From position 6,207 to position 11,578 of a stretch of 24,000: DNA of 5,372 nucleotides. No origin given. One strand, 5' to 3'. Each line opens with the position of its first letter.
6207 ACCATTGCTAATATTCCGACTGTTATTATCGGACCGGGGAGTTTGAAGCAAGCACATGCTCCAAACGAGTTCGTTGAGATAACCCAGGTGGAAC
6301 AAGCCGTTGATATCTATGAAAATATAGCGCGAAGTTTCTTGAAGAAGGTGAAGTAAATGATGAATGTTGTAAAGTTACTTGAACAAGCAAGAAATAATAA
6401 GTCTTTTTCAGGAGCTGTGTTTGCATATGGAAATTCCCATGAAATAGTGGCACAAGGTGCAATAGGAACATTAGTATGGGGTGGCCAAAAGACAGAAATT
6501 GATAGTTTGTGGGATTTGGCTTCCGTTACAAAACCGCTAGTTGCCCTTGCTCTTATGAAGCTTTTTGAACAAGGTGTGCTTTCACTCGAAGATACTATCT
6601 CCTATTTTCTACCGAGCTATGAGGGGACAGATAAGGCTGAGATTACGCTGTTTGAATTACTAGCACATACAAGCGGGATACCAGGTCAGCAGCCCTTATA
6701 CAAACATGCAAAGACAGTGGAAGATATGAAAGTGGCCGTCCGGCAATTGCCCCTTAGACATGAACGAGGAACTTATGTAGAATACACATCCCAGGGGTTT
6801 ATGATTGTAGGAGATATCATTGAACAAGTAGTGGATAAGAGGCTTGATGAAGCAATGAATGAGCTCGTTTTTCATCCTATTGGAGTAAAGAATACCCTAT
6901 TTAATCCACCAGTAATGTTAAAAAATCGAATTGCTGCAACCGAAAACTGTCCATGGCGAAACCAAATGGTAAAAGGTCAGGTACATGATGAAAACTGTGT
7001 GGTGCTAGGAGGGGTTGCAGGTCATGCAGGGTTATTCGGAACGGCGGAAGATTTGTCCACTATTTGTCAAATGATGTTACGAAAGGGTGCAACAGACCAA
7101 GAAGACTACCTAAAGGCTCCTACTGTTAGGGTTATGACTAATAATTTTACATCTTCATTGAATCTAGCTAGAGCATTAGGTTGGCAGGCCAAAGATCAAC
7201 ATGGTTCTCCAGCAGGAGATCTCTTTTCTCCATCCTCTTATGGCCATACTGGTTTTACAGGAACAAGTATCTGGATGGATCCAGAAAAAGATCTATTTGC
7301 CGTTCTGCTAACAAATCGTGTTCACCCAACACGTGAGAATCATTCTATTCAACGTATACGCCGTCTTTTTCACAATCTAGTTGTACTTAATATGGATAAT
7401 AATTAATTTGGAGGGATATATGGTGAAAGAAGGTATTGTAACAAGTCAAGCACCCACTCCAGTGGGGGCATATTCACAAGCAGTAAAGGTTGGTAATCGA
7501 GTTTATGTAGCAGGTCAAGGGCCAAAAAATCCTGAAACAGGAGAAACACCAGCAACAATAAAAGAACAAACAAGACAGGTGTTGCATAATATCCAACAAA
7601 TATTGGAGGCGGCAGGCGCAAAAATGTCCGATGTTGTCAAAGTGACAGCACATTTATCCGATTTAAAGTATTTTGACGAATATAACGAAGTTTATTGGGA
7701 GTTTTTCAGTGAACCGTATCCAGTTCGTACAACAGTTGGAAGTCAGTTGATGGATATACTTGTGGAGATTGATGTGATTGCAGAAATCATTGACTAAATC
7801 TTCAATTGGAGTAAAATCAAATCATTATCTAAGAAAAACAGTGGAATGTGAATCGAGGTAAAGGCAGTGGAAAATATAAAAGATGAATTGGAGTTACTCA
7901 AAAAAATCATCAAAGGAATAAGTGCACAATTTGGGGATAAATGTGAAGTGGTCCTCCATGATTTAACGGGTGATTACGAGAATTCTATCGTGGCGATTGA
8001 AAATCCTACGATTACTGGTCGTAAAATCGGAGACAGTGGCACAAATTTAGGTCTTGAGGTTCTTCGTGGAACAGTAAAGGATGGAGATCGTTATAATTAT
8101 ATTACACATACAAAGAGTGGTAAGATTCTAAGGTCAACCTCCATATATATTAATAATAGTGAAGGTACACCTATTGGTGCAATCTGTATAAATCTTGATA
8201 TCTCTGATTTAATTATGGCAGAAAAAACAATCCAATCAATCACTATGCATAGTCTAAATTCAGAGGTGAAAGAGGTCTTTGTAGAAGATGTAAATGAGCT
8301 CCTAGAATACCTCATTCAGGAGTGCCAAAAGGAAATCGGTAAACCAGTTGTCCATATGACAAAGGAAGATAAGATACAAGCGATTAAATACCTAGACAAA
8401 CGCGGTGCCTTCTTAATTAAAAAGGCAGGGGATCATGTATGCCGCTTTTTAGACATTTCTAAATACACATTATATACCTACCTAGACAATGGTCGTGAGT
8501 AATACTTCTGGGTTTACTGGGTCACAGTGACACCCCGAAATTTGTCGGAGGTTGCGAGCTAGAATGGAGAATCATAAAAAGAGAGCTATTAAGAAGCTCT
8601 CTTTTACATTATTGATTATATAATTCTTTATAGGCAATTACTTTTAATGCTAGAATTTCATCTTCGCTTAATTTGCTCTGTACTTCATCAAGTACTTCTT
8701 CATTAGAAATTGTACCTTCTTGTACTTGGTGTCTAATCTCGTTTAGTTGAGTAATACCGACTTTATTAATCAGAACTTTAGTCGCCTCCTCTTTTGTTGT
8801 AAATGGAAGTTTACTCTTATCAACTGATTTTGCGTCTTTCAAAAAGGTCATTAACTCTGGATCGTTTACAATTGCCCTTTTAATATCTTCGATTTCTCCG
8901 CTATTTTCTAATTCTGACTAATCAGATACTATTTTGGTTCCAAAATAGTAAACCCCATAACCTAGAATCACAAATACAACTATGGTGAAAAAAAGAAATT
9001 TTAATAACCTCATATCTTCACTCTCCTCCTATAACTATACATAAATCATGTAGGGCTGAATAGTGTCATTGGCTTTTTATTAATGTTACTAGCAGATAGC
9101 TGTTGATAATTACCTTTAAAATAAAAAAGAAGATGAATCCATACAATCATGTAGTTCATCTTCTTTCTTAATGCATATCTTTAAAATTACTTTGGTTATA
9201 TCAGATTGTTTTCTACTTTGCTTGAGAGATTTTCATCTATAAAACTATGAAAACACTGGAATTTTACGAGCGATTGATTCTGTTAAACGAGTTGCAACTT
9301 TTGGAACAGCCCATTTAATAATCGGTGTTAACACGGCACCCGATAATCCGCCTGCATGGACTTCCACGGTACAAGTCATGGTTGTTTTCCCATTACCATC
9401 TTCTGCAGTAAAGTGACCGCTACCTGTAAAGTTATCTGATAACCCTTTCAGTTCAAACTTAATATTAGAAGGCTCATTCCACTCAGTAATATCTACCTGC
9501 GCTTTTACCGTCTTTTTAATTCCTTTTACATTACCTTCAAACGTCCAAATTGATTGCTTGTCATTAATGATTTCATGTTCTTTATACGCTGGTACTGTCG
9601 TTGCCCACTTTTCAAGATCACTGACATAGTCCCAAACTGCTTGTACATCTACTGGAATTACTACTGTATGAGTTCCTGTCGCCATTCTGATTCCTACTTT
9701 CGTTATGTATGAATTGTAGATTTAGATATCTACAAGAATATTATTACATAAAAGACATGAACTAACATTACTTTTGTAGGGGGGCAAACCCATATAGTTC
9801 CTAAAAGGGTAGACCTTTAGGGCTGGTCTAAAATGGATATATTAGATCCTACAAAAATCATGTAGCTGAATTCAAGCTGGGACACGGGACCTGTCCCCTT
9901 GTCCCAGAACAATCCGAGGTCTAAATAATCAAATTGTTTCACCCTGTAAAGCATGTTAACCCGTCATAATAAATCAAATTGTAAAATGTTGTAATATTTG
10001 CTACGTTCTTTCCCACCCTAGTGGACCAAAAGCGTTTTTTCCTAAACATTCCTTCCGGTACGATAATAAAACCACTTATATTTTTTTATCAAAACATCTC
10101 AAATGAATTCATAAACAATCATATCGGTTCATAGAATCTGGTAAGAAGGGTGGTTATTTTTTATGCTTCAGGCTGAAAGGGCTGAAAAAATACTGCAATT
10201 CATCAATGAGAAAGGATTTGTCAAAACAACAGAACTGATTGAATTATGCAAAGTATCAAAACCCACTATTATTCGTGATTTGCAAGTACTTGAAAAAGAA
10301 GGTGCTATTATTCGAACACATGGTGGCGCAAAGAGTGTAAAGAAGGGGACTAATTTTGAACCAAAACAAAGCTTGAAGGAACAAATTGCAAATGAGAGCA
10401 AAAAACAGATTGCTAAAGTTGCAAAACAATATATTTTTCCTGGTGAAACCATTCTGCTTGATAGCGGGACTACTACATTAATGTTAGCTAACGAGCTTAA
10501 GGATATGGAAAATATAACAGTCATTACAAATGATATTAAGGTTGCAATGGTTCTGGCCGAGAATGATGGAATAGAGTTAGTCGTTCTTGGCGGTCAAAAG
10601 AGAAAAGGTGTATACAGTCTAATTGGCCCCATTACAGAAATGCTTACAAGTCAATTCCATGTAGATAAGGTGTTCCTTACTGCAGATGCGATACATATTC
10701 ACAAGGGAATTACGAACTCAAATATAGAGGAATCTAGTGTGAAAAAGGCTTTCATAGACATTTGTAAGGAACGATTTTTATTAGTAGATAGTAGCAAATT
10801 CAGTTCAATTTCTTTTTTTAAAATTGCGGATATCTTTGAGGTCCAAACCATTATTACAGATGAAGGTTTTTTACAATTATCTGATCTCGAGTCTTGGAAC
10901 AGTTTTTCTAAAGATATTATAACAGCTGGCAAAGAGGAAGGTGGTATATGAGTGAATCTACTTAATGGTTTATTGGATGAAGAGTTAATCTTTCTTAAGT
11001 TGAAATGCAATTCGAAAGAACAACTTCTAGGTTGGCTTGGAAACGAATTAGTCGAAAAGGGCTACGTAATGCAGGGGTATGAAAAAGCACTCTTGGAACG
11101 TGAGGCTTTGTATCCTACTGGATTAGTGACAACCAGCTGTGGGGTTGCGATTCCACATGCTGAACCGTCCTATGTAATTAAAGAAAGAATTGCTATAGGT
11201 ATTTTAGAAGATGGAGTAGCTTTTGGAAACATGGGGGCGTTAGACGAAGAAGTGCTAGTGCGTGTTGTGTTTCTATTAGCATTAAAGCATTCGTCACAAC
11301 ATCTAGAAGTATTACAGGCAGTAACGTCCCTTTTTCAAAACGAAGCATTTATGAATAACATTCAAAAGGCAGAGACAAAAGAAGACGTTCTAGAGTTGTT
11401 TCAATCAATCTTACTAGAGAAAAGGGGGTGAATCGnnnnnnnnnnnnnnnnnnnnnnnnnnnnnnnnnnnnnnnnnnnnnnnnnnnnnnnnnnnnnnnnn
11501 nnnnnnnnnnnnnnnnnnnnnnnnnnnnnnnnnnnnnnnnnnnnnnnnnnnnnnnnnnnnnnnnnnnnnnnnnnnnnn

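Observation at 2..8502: Orphan peptide-import, triple-hydrolase, ThrC-like and RidA island with its own YheO-type regulator (best candidate for an undescribed pathway)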

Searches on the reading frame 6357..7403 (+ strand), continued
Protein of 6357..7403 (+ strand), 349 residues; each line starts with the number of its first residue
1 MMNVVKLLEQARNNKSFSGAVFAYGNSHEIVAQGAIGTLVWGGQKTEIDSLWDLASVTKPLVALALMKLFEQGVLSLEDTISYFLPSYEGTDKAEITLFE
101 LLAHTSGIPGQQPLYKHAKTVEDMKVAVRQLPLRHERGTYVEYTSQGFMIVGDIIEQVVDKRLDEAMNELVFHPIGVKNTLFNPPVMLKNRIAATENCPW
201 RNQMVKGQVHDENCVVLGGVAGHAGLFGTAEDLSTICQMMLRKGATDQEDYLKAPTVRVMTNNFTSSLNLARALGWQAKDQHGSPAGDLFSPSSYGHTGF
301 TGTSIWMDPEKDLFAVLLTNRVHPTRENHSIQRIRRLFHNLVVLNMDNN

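Call 76: fold_search(model_id=the predicted structure, library=pdb)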
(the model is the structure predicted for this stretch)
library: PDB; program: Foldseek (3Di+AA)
matches with E <= 10: 679; with E <= 0.001: 472
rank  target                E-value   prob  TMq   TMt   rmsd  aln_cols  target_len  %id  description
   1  7u1c                  9.0e-24  1.00  0.77  0.68   5.6       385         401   26  Structure of EstG crystalized with SO4 and Tris (released 2023-01-11)
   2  7u1b                  1.1e-23  1.00  0.80  0.70   5.2       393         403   25  Crystal structure of EstG in complex with tantalum cluster (released 2023-01-11)
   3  6kjh                  2.0e-23  1.00  0.83  0.81   3.1       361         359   21  Functional and structural insights into the unusual oxyanion hole-like geometry in macrolactin acyltransferase selective (released 2020-07-29)
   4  6kjr                  4.1e-23  1.00  0.79  0.77   4.0       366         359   20  Functional and structural insights into the unusual oxyanion hole-like geometry in macrolactin acyltransferase selective (released 2020-07-29)
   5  6kjq                  9.1e-23  1.00  0.83  0.81   3.1       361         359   20  Functional and structural insights into the unusual oxyanion hole-like geometry in macrolactin acyltransferase selective (released 2020-07-29)
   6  6kjp                  1.0e-22  1.00  0.82  0.80   3.3       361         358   20  Functional and structural insights into the unusual oxyanion hole-like geometry in macrolactin acyltransferase selective (released 2020-07-29)
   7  7uda                  1.1e-22  1.00  0.79  0.70   5.2       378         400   25  Structure of the EstG (released 2023-01-11)
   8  6kjj                  2.8e-22  1.00  0.82  0.80   3.3       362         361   20  Functional and structural insights into the unusual oxyanion hole-like geometry in macrolactin acyltransferase selective (released 2020-07-29)
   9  7pp3_A                1.3e-21  1.00  0.80  0.70   4.5       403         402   20  STRUCTURE OF ESTER-HYDROLASE EH7 FROM THE METAGENOME OF MARINE SEDIMENTS AT MILAZZO HARBOR (SICILY, ITALY) (released 2022-07-06)
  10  7pp3_B                1.4e-21  1.00  0.80  0.70   4.5       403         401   20  STRUCTURE OF ESTER-HYDROLASE EH7 FROM THE METAGENOME OF MARINE SEDIMENTS AT MILAZZO HARBOR (SICILY, ITALY) (released 2022-07-06)
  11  4p6b_A                4.0e-21  1.00  0.80  0.73   4.7       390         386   20  Crystal structure of Est-Y29,a novel penicillin-binding protein/beta-lactamase homolog from a metagenomic library (released 2014-09-10)
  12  7atl                  4.2e-21  1.00  0.78  0.72   5.0       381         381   21  EstCE1, a hydrolase with promiscuous acyltransferase activity (released 2020-11-18)
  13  5zwr_A                1.5e-20  1.00  0.81  0.73   4.7       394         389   20  Structural Basis for the Enantioselectivity of Est-Y29 toward (S)-ketoprofen (released 2019-03-13)
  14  4ivi                  1.5e-20  1.00  0.82  0.71   4.6       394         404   22  Crystal structure of a family VIII carboxylesterase. (released 2013-06-19)
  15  4p6b_B                1.8e-20  1.00  0.80  0.74   4.4       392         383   20  Crystal structure of Est-Y29,a novel penicillin-binding protein/beta-lactamase homolog from a metagenomic library (released 2014-09-10)
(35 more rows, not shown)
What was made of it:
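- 6357..7406 (+): Cytoplasmic serine hydrolase with the beta-lactamase fold, PBP4B/YfeW-like; an accessory enzyme. Foldseek finds EstG, a macrolactin acyltransferase and family VIII esterases (call 76).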

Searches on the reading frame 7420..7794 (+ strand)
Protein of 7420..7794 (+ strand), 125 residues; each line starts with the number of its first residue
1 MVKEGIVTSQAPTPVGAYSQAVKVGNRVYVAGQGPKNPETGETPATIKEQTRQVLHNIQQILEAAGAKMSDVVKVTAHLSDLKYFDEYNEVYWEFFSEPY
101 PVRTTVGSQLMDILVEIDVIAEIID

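Call 5: search_protein_families(library=pfam, proteins=[window:7420-7794:+])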
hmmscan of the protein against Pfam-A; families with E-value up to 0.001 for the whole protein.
window:7420-7794:+ (125 aa): 1 family
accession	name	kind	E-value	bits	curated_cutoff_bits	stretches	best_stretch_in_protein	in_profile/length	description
PF01042.26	Ribonuc_L-PSP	-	2.8e-36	124.6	27.3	1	9-122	2-120/121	Endoribonuclease L-PSP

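Call 6: search_protein_families(library=ncbifam, proteins=[window:7420-7794:+])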
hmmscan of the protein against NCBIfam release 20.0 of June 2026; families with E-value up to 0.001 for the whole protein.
window:7420-7794:+ (125 aa): 3 families
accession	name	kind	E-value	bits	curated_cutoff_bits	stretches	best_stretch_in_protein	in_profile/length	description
TIGR00004.1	TIGR00004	subfamily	3.6e-37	127.3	106.25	1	4-121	2-123/125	Rid family detoxifying hydrolase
NF008490.0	PRK11401.1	equivalog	1.2e-24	86.6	222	1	3-121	2-125/129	enamine/imine deaminase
TIGR03610.1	RutC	equivalog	5.9e-16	58.7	169.1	1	1-123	1-126/127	pyrimidine utilization protein C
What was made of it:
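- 7420..7797 (+): RidA enamine/imine deaminase. TIGR00004 at 127.3 bits against 106.25 (call 6).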

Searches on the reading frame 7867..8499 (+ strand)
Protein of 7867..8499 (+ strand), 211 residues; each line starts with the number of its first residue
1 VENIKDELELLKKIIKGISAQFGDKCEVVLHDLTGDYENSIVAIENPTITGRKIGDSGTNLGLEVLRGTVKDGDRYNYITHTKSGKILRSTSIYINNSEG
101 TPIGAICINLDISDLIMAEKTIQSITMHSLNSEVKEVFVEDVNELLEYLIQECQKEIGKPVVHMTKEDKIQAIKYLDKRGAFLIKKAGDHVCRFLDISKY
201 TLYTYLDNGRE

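Call 5: search_protein_families(library=pfam, proteins=[window:7867-8499:+])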
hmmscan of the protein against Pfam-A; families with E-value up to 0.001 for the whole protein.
window:7867-8499:+ (211 aa): 2 families
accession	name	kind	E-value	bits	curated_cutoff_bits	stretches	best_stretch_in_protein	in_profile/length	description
PF08348.17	PAS_6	-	6.7e-36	123.1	27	1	8-120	1-114/115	YheO-like PAS domain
PF13309.12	HTH_22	-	6.7e-21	74.5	29.6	1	146-207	2-63/63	HTH domain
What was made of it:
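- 7867..8502 (+): YheO-type transcription regulator (PAS_6 sensor plus HTH_22). PAS_6 at 123 bits and HTH_22 at 74.5 bits (call 5).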

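Call 6: search_protein_families(library=ncbifam, proteins=[window:7867-8499:+])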
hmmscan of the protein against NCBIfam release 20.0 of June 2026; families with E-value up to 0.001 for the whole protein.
window:7867-8499:+ (211 aa): 0 families

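Call 32: search_solved_structures(query=window:7867-8499:+, max_evalue=0.001)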
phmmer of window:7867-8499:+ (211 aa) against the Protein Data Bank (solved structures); distinct sequences matched with E-value up to 0.001: 0.
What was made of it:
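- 7867..8502 (+): No solved relative (call 32).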

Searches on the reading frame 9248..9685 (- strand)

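Call 38: search_protein_families(library=pfam, proteins=[window:9248-9685:-], max_evalue=0.00001)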
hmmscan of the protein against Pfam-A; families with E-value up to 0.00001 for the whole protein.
window:9248-9685:- (146 aa): 3 families
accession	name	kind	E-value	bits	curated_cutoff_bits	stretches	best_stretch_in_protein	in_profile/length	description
PF10604.15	Polyketide_cyc2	-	2.2e-14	54.4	27.4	1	1-141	1-140/142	Polyketide cyclase / dehydrase and lipid transport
PF03364.25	Polyketide_cyc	-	7.2e-10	39.6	23.4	1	10-134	1-125/126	Polyketide cyclase / dehydrase and lipid transport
PF06240.19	COXG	-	6.8e-08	32.8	22.2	1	10-142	5-139/140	Carbon monoxide dehydrogenase subunit G (CoxG)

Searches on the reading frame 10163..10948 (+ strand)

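Call 38: search_protein_families(library=pfam, proteins=[window:10163-10948:+], max_evalue=0.00001)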
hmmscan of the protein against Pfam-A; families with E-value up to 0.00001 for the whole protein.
window:10163-10948:+ (262 aa): 3 families
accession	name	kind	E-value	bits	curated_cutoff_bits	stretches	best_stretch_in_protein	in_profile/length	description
PF00455.28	DeoRC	-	3.4e-48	164.1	31.8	1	77-234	3-160/160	DeoR C terminal sensor domain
PF08220.18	HTH_DeoR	-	3.8e-18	65.4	21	1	6-61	1-56/57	DeoR-like helix-turn-helix domain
PF08279.18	HTH_11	-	3.6e-07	30.4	25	1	6-53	1-49/55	HTH domain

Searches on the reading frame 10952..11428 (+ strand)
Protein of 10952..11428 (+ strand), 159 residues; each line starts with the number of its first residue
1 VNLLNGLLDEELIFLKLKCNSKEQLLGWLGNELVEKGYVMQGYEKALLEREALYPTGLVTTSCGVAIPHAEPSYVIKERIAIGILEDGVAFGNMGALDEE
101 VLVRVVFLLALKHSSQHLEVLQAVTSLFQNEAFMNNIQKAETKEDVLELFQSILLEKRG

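Call 38: search_protein_families(library=pfam, proteins=[window:10952-11428:+], max_evalue=0.00001)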
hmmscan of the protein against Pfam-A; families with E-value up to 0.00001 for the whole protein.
window:10952-11428:+ (159 aa): 1 family
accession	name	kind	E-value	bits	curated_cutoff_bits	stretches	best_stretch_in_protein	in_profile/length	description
PF00359.27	PTS_EIIA_2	-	3.3e-37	128.1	27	1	7-151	2-142/144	Phosphoenolpyruvate-dependent sugar phosphotransferase system, EIIA 2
